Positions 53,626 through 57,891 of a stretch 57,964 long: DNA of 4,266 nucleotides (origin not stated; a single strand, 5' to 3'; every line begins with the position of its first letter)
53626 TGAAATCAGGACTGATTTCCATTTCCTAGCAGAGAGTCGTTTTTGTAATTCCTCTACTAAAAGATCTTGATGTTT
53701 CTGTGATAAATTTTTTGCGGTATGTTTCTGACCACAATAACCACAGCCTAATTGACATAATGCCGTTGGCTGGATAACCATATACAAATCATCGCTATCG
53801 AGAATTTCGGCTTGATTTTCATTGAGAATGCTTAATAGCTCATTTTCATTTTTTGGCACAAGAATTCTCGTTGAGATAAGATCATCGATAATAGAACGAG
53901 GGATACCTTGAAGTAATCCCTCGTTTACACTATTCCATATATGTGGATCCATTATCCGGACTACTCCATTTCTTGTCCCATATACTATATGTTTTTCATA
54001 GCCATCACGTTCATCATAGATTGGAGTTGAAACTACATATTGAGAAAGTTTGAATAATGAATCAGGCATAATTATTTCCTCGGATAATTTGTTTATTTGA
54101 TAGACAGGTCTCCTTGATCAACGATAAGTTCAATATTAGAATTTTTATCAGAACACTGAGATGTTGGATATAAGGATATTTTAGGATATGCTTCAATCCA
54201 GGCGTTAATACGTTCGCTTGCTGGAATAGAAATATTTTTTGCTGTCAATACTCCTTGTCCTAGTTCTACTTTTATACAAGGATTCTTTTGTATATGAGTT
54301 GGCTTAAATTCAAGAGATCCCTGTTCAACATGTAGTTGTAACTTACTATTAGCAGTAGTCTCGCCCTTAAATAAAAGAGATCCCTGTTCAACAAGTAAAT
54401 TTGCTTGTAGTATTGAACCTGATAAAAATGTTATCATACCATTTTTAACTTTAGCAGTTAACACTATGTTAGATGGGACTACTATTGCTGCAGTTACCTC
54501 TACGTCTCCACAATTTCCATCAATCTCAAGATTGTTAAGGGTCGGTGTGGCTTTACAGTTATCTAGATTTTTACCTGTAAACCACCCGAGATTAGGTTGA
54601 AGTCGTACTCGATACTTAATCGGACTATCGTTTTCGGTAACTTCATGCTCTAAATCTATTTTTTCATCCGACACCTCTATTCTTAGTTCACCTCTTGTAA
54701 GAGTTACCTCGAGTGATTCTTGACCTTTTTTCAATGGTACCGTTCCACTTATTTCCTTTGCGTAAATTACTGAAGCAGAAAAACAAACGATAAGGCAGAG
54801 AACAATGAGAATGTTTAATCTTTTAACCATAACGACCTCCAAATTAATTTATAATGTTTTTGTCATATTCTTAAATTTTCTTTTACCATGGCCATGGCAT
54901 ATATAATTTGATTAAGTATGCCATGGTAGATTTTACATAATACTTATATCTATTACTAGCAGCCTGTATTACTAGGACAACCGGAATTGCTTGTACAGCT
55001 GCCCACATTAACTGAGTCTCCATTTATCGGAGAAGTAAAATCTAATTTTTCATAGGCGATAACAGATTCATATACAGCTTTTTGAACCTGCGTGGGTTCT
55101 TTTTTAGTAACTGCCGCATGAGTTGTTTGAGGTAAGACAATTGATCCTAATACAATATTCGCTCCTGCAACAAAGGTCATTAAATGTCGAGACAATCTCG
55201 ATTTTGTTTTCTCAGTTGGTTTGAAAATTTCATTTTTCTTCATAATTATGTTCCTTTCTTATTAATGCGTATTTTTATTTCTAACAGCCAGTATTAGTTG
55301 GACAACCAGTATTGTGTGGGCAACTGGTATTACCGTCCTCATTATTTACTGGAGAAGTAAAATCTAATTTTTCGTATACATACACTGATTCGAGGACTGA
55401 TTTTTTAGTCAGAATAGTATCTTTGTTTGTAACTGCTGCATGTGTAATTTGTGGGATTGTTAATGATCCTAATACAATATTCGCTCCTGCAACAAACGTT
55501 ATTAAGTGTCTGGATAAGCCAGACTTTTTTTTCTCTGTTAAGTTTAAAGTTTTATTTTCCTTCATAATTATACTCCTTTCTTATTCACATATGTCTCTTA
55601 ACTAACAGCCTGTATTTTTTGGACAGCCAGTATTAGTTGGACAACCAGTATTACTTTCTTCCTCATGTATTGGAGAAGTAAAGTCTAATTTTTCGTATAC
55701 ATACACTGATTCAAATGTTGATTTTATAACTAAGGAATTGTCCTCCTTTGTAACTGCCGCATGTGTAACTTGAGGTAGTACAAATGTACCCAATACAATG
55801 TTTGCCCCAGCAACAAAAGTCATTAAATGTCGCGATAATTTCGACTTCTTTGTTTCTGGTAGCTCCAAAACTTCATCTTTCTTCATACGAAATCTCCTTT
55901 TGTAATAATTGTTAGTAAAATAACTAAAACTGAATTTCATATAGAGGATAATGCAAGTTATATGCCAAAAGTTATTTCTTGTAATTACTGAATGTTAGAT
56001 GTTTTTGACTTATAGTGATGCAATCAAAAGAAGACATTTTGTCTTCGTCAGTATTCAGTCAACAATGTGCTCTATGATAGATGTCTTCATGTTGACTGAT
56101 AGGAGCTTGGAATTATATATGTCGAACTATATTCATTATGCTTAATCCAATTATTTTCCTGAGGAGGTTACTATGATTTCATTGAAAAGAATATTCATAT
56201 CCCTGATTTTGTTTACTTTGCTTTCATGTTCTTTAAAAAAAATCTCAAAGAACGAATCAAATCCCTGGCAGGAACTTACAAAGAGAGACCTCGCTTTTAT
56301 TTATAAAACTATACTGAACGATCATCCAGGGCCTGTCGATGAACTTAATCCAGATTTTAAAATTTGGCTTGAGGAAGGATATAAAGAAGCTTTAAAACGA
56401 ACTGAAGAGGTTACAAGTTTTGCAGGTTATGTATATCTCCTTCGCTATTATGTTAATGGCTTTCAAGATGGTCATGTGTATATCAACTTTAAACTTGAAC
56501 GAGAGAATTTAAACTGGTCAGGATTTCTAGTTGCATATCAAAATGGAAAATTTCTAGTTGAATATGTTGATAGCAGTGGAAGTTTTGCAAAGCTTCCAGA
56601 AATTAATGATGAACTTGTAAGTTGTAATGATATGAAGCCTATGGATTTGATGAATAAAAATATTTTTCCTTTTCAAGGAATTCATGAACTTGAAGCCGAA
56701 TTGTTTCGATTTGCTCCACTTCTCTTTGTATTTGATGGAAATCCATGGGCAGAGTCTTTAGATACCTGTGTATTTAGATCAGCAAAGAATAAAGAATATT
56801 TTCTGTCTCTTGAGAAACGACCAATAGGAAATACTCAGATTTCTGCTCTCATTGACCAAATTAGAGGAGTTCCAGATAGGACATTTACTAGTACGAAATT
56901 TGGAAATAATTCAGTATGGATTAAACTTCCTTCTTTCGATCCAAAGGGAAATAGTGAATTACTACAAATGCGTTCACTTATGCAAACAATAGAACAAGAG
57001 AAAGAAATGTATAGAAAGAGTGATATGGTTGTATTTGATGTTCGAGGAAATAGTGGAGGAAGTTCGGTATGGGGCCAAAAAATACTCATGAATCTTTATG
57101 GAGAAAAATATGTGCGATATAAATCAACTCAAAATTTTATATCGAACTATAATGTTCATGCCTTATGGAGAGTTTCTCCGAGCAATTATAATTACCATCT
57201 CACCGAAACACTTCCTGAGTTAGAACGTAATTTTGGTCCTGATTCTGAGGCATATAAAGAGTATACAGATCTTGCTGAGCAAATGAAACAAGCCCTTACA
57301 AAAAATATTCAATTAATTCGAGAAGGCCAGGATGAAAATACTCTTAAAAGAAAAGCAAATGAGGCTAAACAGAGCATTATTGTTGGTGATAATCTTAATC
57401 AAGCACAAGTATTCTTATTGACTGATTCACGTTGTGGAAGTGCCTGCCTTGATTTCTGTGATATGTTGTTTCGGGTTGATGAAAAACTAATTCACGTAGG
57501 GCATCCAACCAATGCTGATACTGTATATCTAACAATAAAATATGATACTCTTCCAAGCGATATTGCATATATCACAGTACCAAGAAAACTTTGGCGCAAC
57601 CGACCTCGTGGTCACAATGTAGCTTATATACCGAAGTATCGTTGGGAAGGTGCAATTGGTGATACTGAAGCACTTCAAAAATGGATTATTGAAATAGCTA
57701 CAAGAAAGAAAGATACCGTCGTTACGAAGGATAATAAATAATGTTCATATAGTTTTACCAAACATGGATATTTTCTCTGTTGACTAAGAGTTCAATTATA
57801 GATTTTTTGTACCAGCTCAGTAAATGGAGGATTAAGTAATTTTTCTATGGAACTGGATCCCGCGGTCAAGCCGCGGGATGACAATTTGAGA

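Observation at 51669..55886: Candidate new RiPP system: three tandem precursors with triple N-x-x-C cores plus a radical SAM/SPASM maturase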

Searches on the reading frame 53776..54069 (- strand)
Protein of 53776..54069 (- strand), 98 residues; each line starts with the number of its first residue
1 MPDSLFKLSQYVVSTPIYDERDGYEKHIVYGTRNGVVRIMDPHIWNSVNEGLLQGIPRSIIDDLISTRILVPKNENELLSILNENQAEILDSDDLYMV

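Call 97: search_protein_families(library=ncbifam, proteins=[window:53776-54069:-], max_evalue=1)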
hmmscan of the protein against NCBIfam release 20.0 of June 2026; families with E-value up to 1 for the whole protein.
window:53776-54069:- (98 aa): 3 families
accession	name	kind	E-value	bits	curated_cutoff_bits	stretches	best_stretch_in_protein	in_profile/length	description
TIGR04280.1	geopep_mat_rSAM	hypoth_equivalog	0.0044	16.1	400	1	7-77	2-66/428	geopeptide radical SAM maturase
TIGR04463.1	rSAM_vs_C_rich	equivalog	0.0055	15.5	525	1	25-98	10-85/438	TIGR04463 family radical SAM/SPASM RiPP maturase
NF003122.0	PRK04040.1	equivalog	0.073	12.6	155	1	37-71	82-116/189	adenylate kinase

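Call 98: search_protein_families(library=pfam, proteins=[window:53776-54069:-], max_evalue=10)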
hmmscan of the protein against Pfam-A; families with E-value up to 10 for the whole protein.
window:53776-54069:- (98 aa): 1 family
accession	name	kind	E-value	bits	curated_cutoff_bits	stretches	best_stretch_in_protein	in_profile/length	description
PF21917.1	NMB0537_N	-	0.05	13.7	23.9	1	72-97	3-29/36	N-terminal region of NMB0537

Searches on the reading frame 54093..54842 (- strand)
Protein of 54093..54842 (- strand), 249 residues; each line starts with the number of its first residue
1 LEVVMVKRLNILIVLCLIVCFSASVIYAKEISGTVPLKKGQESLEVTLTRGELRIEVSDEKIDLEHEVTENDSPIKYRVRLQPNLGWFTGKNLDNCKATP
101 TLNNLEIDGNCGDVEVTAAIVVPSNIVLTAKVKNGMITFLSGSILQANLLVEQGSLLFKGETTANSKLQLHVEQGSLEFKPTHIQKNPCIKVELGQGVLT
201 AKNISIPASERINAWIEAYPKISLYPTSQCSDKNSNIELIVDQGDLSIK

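Call 3: search_protein_families(library=pfam, proteins=[window:54093-54842:-], max_evalue=0.1)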
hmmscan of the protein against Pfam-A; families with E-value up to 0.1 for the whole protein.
window:54093-54842:- (249 aa): 2 families
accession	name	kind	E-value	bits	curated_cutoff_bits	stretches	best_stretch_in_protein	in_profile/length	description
PF04773.18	FecR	-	0.021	15.7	24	0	154-202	26-74/97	FecR protein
PF13349.12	DUF4097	-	0.048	13.5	22.9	0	28-120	65-135/247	Toastrack DUF4097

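Call 4: search_protein_families(library=ncbifam, proteins=[window:54093-54842:-], max_evalue=0.1)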
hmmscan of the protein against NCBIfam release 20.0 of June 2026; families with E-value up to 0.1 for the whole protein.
window:54093-54842:- (249 aa): 1 family
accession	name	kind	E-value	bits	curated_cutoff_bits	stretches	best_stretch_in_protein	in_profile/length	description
NF040942.2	hypo_ExtJ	equivalog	0.062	13.7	52.5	0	7-41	2-36/77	selenite/tellurite reduction operon protein ExtJ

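Call 73: search_protein_families(library=padloc, proteins=[window:54093-54842:-], max_evalue=0.01)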
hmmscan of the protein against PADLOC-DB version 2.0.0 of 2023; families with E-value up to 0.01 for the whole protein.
window:54093-54842:- (249 aa): 0 families

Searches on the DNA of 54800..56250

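Call 95: search_rna_families(source=window, start=54800, end=56250, threshold=evalue, max_evalue=1)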
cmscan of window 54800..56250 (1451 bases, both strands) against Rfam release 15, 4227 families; matches with E-value up to 1: 1.
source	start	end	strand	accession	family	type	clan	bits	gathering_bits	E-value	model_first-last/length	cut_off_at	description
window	55797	55869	-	RF03354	mir-459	Gene; miRNA;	-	21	62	0.11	1-81/81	no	mir-459 microRNA precursor family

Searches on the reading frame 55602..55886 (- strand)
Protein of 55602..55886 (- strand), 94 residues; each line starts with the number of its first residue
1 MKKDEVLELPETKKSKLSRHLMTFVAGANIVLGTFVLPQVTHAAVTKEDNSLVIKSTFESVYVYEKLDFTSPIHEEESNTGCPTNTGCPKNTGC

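Call 3: search_protein_families(library=pfam, proteins=[window:55602-55886:-], max_evalue=0.1)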
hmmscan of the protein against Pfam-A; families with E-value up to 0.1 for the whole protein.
window:55602-55886:- (94 aa): 0 families

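Call 4: search_protein_families(library=ncbifam, proteins=[window:55602-55886:-], max_evalue=0.1)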
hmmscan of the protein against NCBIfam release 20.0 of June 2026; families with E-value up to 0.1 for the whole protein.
window:55602-55886:- (94 aa): 0 families

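Call 62: find_related_loci(query=A1, collection=metagenome_contigs, flank=8000)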
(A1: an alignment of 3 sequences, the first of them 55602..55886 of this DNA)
Query A1 (94 aa) in metagenome_contigs; peptide patterns used: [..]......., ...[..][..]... (x = any residue, [..] = any of these).
182 stretches matched a pattern; 1 encode a relative of the query (tblastn E <= 1e-3); 1 distinct loci.
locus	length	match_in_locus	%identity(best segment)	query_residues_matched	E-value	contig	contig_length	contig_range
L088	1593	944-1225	54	1-94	6e-30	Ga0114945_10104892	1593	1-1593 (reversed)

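Call 75: search_protein_representatives(alignment_id=A1)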
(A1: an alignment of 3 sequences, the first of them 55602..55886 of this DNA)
Query: 3 sequences, 94 profile positions. Proteins with E-value up to 0.001 (for the whole library): 1; up to 1e-10: 1; up to 1e-30: 1. The best 1 are listed.
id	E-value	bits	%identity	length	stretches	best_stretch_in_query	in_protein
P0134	2.4e-50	184.9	-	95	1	1-94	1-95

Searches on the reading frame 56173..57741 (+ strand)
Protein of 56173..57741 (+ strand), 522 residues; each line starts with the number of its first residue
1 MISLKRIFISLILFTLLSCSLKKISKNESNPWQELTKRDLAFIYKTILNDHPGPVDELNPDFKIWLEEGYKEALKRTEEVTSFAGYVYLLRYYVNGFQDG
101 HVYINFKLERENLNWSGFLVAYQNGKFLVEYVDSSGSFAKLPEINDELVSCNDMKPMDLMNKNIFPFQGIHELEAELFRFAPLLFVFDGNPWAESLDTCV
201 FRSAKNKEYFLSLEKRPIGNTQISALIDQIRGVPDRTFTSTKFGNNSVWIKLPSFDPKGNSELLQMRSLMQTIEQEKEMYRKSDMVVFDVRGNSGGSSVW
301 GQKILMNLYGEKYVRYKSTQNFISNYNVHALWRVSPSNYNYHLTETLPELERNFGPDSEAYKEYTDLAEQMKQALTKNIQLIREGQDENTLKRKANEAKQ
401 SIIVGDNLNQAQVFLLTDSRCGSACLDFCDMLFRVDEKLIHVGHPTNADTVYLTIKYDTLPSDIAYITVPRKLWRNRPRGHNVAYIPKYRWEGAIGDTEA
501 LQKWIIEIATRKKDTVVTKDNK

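Call 3: search_protein_families(library=pfam, proteins=[window:56173-57741:+], max_evalue=0.1)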
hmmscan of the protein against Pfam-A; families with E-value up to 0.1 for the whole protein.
window:56173-57741:+ (522 aa): 2 families
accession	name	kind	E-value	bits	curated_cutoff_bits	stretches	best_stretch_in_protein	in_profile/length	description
PF03572.23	Peptidase_S41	-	0.00041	20.4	24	1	250-429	5-105/165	Peptidase family S41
PF16021.10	PDCD7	-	0.019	14.6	27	1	342-399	19-75/306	Programmed cell death protein 7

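Call 4: search_protein_families(library=ncbifam, proteins=[window:56173-57741:+], max_evalue=0.1)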
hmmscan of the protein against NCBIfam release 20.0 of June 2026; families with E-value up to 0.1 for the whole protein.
window:56173-57741:+ (522 aa): 1 family
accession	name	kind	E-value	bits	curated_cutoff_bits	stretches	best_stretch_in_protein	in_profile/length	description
NF033424.1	chlamy_CPAF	equivalog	6.5e-08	31.6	250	2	8-161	4-155/564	protease-like activity factor CPAF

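Call 72: search_solved_structures(query=window:56173-57741:+, max_evalue=1, show_alignments=1)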
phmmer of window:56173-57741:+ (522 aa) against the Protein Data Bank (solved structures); distinct sequences matched with E-value up to 1: 0.

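Call 73: search_protein_families(library=padloc, proteins=[window:56173-57741:+], max_evalue=0.01)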
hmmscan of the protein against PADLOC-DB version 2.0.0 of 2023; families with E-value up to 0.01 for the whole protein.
window:56173-57741:+ (522 aa): 0 families
